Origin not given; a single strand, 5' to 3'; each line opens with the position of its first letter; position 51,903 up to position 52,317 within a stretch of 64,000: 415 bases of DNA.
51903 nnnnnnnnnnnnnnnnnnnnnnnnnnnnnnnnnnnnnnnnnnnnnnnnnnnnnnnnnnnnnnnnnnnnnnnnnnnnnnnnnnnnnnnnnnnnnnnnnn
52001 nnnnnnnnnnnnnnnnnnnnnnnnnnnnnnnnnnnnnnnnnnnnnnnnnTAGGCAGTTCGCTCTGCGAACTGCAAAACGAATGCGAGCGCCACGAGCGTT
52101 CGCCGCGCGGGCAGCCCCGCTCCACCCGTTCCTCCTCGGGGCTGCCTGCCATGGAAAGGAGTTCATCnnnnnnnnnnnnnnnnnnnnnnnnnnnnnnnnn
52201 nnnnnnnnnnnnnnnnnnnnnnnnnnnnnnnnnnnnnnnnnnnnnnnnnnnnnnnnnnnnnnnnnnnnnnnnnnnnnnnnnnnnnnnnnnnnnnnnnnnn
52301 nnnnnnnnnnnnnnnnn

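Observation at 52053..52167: Hairpin-containing intergenic repeat upstream of T9SS cargo genes, with compensatory base changes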

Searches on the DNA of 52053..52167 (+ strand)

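Call 44: build_rna_model(alignment_id=A2, structure=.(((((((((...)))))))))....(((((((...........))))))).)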
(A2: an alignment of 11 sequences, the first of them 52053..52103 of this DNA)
Model R1 built from alignment A2 (11 sequences, 52 columns); structure: as given.
model positions 51; base pairs 16; branch points 1; effective number of sequences 8.49; information 1.086 bits per position. Calibrated on 0.2 Mb of random sequence (short: E-values are rough).
structure used (alignment columns):
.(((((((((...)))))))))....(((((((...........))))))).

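Call 45: search_with_rna_model(model_id=R1, sources=[window, L006, L007, L008, L009, L010, L012, L013, L014, L004, L005], max_evalue=10, make_alignment=true, show_alignments=0)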
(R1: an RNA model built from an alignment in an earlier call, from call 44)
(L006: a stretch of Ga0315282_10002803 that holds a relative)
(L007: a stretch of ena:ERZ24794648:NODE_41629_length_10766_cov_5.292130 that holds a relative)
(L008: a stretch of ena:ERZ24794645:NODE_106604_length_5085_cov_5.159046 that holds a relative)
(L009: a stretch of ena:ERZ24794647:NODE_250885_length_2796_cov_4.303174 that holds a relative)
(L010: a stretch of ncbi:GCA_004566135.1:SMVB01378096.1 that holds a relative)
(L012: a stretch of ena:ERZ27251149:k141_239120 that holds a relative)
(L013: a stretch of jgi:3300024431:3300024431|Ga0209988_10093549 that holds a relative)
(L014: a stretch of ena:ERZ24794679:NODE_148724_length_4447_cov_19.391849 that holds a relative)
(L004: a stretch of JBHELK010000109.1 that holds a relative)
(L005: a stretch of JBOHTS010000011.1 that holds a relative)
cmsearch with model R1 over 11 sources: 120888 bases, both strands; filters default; matches with E-value up to 10: 63.
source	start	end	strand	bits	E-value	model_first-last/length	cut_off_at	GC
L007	2638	2688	+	73.5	1.9e-17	1-51/51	no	0.63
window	52053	52103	+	72.9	2.7e-17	1-51/51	no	0.61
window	53531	53581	+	67.8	5.9e-16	1-51/51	no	0.67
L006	2819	2869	+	66.2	1.6e-15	1-51/51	no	0.67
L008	159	208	+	65.3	2.7e-15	1-51/51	no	0.6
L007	2511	2559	+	62.8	1.2e-14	1-51/51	no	0.69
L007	2451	2501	+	62.7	1.4e-14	1-51/51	no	0.61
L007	4118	4167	+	60.7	4.6e-14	1-51/51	no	0.62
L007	6581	6630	+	60.7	4.6e-14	1-51/51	no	0.62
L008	2504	2553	+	60.7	4.6e-14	1-51/51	no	0.62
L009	1307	1356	+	60.7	4.6e-14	1-51/51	no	0.62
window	56058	56106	+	58.3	2e-13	1-51/51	no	0.61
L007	6664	6712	+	58.3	2e-13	1-51/51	no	0.61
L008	2587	2635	+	58.3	2e-13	1-51/51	no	0.61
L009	1390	1438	+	58.3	2e-13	1-51/51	no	0.61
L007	4203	4251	+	56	8.2e-13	1-51/51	no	0.63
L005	4880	4920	+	28.6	1.6e-05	1-51/51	no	0.73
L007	2421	2471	-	27.9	2.4e-05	1-51/51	no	0.61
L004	2748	2794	+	26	7.7e-05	1-51/51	no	0.77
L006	324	368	+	17.5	0.014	1-51/51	no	0.67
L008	147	178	-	17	0.019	1-51/51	no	0.59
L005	4247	4263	-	13.9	0.12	30-46/51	no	0.88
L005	512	544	+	13.3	0.19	1-51/51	no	0.7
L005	131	179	-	11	0.72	1-51/51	no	0.76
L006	2844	2868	-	11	0.75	26-50/51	no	0.72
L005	7455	7473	+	9.5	1.9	29-47/51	no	0.63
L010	1979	2020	-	9.3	2.1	1-51/51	no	0.6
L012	1645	1686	-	9.3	2.1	1-51/51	no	0.6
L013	1368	1409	-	9.3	2.1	1-51/51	no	0.6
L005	2315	2358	-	9.3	2.1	1-51/51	no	0.75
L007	2638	2658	-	9.2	2.2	1-21/51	no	0.67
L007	2534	2558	-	9.1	2.3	26-50/51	no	0.76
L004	6497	6553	+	9.1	2.3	1-51/51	no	0.72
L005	2996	3010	+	9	2.5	31-45/51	no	0.8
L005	986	1022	+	9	2.5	1-51/51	no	0.73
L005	5970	5982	+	8.6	3.1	32-44/51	no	0.69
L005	3170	3213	-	8.4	3.6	1-51/51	no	0.73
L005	7955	8000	-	8.4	3.7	1-51/51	no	0.76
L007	3908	3940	-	8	4.5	1-51/51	no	0.67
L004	470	486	+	7.4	6.7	30-46/51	no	0.76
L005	5652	5668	-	7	8.3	30-46/51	no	0.82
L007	4163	4175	-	6.9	8.9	5-17/51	no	0.69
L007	6626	6638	-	6.9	8.9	5-17/51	no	0.69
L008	2549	2561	-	6.9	8.9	5-17/51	no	0.69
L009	1352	1364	-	6.9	8.9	5-17/51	no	0.69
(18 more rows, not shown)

Alignment A3: 63 matches aligned to the model, 111 columns, each read 5' to 3' on its own strand. Consensus structure (alignment columns), stored with it:
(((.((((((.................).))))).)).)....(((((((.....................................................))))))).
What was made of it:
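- On REP/BIME: The next window hit has E > 0.2 (call 45).
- Checked: A fourth unit lies inside the geneB coding sequence (55977-56024; covariance model (CM) 45.9 bits, E = 4e-10, call 45).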

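Call 46: search_with_rna_model(model_id=R1, sources=[window, L006, L007, L008], max_evalue=1e-8, make_alignment=true, show_alignments=0)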
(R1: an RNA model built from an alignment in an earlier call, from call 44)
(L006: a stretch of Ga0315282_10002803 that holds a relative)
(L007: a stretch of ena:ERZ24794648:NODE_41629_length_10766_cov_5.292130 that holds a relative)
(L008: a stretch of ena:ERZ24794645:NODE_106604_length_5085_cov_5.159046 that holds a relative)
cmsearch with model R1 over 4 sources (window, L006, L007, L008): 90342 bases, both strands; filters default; matches with E-value up to 1e-8: 15.
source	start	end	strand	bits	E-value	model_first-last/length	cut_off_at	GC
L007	2638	2688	+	73.5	1.4e-17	1-51/51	no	0.63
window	52053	52103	+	72.9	2e-17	1-51/51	no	0.61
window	53531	53581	+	67.8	4.4e-16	1-51/51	no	0.67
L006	2819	2869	+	66.2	1.2e-15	1-51/51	no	0.67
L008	159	208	+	65.3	2e-15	1-51/51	no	0.6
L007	2511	2559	+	62.8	9.3e-15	1-51/51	no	0.69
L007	2451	2501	+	62.7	1e-14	1-51/51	no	0.61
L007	4118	4167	+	60.7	3.5e-14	1-51/51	no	0.62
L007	6581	6630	+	60.7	3.5e-14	1-51/51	no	0.62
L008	2504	2553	+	60.7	3.5e-14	1-51/51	no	0.62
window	56058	56106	+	58.3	1.5e-13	1-51/51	no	0.61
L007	6664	6712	+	58.3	1.5e-13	1-51/51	no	0.61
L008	2587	2635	+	58.3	1.5e-13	1-51/51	no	0.61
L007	4203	4251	+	56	6.2e-13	1-51/51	no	0.63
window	55977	56024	+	45.9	3e-10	1-51/51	no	0.58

Alignment A4: 15 matches aligned to the model, 51 columns, each read 5' to 3' on its own strand. Consensus structure (alignment columns), stored with it:
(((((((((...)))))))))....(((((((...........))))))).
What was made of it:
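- On REP/BIME: Units are mosaic, but every one is on the + strand (calls 45, 46).
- CM R1 finds exactly 4 units in the window, 7 in L007 and 3 in L008, all on the + strand (calls 44-46).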

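Call 55: search_with_rna_model(model_id=R1, sources=[L017, L015, L016, L014, L001], max_evalue=1)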
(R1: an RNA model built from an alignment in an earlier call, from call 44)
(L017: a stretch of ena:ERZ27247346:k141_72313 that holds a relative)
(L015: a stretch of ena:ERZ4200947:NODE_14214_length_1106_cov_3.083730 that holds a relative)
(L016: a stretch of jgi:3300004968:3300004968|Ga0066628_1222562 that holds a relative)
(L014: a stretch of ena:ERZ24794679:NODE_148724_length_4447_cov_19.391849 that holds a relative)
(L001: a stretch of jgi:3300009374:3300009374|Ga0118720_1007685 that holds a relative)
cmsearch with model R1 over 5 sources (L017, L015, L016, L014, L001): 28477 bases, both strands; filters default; matches with E-value up to 1: 7.
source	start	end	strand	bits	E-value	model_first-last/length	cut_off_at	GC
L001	290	340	+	67.8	1.4e-16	1-51/51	no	0.67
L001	2817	2865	+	58.3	4.8e-14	1-51/51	no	0.61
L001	2736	2783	+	45.9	9.6e-11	1-51/51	no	0.58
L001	287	310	-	12.4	0.075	1-51/51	no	0.71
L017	1442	1458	-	9.8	0.35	30-46/51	no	0.59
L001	2812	2836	-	9.8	0.37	1-51/51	no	0.6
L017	6830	6842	+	8.7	0.71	32-44/51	no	0.77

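Call 69: search_with_rna_model(model_id=R1, sources=[L020, L021, L022, L023, L024], max_evalue=0.1, show_alignments=6)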
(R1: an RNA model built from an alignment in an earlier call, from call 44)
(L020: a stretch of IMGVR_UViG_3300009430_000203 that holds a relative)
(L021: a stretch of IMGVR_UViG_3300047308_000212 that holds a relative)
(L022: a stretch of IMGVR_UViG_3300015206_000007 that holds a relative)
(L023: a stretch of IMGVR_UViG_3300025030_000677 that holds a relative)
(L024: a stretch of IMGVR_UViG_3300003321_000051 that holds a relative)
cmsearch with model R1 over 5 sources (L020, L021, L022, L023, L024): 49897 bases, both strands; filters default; matches with E-value up to 0.1: 6.
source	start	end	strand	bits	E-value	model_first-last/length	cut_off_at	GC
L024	5211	5261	-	25.1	5.5e-05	1-51/51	no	0.59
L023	9416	9452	+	17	0.0077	1-51/51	no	0.68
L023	9701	9737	+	17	0.0077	1-51/51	no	0.68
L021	5058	5083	-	16.7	0.0093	25-50/51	no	0.46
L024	6986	7020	-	15.3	0.021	1-51/51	no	0.57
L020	1456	1481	-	15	0.026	25-50/51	no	0.54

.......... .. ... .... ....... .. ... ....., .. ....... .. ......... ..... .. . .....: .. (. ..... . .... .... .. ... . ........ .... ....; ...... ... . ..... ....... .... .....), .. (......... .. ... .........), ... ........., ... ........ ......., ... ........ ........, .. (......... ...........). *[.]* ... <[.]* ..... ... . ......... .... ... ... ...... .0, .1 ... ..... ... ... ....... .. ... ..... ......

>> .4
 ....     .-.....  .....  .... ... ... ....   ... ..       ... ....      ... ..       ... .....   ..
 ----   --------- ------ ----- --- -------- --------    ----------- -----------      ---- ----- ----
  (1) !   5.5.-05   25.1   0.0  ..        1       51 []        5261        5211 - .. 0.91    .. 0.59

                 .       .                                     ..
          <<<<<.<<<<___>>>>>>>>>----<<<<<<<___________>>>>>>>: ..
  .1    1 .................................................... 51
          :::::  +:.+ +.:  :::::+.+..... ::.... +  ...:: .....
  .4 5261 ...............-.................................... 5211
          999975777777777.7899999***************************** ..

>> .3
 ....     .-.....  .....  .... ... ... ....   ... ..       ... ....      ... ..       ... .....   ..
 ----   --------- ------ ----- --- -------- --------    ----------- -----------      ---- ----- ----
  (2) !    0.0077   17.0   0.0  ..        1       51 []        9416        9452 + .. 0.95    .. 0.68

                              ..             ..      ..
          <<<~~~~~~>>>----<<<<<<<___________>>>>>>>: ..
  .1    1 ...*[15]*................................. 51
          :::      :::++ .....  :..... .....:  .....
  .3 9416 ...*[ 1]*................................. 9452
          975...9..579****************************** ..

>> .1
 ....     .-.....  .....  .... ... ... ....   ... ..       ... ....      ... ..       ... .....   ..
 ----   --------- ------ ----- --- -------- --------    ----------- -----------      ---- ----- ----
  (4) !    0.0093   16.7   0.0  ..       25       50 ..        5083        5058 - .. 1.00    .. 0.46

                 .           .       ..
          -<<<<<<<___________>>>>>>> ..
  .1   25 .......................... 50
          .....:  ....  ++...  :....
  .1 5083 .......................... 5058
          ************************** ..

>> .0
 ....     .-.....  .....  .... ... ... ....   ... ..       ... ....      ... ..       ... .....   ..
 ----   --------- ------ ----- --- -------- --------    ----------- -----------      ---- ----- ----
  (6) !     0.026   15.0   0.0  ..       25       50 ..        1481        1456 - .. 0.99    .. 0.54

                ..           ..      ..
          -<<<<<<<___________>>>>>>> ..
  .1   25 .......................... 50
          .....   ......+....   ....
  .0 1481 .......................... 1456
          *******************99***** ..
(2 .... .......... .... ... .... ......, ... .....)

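Call 77: search_with_rna_model(model_id=R1, sources=[L025, L018, L019], max_evalue=1)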
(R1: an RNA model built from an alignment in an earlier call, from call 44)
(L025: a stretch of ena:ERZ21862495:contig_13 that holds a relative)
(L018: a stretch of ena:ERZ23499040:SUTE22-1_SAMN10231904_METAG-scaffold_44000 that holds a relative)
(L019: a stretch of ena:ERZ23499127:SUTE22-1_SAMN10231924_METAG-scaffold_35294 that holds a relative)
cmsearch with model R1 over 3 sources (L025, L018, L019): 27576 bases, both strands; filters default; matches with E-value up to 1: 5.
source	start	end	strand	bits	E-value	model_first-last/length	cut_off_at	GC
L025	20555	20594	-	9.5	0.42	1-51/51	no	0.65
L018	811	838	-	8.5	0.79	1-51/51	no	0.68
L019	642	669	-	8.5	0.79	1-51/51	no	0.68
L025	9782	9827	-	8.3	0.86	1-51/51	no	0.61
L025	6767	6812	-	8.3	0.86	1-51/51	no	0.61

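Call 83: search_dna_similar(query=window:52053-52167:+, collection=plasmids, mode=distant, max_evalue=0.01, max_rows=10)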
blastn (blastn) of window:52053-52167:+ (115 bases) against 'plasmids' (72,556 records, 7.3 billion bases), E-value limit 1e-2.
No match.

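Call 84: search_dna_similar(query=window:52053-52167:+, collection=phages, mode=distant, max_evalue=0.01, max_rows=10)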
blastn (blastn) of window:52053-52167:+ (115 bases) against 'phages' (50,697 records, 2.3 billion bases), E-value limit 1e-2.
No match.
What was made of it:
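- Tried and rejected: Plasmid and phage blastn gave no match (calls 83, 84).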
